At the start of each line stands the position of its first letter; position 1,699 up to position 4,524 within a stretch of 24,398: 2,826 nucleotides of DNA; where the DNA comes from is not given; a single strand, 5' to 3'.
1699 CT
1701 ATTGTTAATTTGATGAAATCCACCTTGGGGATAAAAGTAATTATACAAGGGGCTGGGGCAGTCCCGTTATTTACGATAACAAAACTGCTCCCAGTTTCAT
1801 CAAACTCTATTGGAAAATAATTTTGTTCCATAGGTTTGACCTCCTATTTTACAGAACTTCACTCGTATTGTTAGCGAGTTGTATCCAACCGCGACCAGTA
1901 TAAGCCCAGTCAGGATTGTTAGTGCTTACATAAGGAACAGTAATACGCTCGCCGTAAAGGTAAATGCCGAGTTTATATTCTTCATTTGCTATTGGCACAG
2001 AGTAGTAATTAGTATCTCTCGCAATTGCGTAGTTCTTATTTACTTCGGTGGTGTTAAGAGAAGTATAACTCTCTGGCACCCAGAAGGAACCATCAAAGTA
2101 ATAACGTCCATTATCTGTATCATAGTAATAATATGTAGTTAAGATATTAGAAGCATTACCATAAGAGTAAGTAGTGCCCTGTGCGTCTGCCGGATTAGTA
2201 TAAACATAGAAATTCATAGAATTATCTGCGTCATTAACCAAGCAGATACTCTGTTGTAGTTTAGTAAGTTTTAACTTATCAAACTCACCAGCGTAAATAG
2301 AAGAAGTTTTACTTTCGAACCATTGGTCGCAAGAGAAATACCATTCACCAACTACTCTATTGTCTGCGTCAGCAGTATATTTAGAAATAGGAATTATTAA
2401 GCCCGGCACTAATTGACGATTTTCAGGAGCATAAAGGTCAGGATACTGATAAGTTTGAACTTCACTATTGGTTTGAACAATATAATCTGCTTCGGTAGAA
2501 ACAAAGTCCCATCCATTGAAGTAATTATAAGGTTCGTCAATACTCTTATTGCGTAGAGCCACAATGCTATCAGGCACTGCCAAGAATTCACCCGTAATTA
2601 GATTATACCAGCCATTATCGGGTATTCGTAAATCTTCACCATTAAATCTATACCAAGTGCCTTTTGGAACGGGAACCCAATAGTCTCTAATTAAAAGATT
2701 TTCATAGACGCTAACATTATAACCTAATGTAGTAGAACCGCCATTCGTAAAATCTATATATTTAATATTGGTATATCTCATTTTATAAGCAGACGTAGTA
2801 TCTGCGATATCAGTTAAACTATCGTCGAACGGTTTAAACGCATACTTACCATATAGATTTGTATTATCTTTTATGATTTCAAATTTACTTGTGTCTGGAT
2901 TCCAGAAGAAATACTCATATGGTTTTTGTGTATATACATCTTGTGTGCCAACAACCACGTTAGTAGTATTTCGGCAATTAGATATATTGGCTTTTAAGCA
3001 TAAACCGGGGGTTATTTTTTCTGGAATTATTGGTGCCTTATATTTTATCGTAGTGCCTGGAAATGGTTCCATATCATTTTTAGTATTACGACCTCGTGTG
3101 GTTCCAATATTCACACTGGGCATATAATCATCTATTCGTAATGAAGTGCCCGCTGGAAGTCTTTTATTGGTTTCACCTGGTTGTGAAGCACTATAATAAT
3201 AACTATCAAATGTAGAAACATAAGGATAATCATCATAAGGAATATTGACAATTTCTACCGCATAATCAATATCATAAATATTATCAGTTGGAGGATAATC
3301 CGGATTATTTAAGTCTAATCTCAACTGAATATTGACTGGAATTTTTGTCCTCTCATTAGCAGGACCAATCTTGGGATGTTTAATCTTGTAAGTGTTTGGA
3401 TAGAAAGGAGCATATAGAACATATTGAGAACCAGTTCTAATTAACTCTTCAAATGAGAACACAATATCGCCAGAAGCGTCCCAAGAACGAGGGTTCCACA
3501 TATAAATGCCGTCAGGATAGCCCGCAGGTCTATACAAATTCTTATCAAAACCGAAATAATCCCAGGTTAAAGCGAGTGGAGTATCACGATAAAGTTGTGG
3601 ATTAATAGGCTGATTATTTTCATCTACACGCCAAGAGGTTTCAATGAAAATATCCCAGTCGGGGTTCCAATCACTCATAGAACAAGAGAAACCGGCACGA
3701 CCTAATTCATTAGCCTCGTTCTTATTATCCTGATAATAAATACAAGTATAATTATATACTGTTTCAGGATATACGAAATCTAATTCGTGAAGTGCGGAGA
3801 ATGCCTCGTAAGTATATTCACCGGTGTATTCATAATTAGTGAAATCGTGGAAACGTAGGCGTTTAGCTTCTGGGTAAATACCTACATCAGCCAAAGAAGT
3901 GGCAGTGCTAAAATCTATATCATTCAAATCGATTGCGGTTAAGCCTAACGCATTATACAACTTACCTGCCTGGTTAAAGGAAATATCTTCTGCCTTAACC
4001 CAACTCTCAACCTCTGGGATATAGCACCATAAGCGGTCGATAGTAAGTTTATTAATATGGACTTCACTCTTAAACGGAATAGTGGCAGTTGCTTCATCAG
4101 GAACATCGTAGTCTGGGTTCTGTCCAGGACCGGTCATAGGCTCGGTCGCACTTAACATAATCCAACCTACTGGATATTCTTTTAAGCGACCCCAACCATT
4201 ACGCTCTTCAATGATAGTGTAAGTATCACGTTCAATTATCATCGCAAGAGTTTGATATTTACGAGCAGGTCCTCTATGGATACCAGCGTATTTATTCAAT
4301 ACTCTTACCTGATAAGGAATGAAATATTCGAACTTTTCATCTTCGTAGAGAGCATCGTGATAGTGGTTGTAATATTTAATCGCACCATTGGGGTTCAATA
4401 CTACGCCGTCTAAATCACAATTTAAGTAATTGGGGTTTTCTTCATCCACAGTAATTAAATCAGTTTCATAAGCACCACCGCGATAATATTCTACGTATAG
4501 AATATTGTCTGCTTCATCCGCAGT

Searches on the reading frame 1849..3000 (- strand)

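Call 26: search_protein_families(library=phrogs, proteins=[window:1849-3000:-], max_evalue=1)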
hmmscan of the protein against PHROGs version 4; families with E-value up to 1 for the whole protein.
window:1849-3000:- (383 aa): 1 family
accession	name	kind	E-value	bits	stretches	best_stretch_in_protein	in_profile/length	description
phrog_11909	-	unknown function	0.74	10.8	1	142-176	2-36/50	-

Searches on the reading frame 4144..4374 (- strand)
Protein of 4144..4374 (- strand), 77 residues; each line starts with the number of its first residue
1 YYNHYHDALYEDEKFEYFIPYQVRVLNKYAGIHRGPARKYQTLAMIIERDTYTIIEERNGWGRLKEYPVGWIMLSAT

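Call 81: search_protein_families(library=pfam, proteins=[window:4144-4374:-], max_evalue=0.05)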
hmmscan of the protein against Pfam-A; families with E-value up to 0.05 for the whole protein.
window:4144-4374:- (77 aa): 0 families
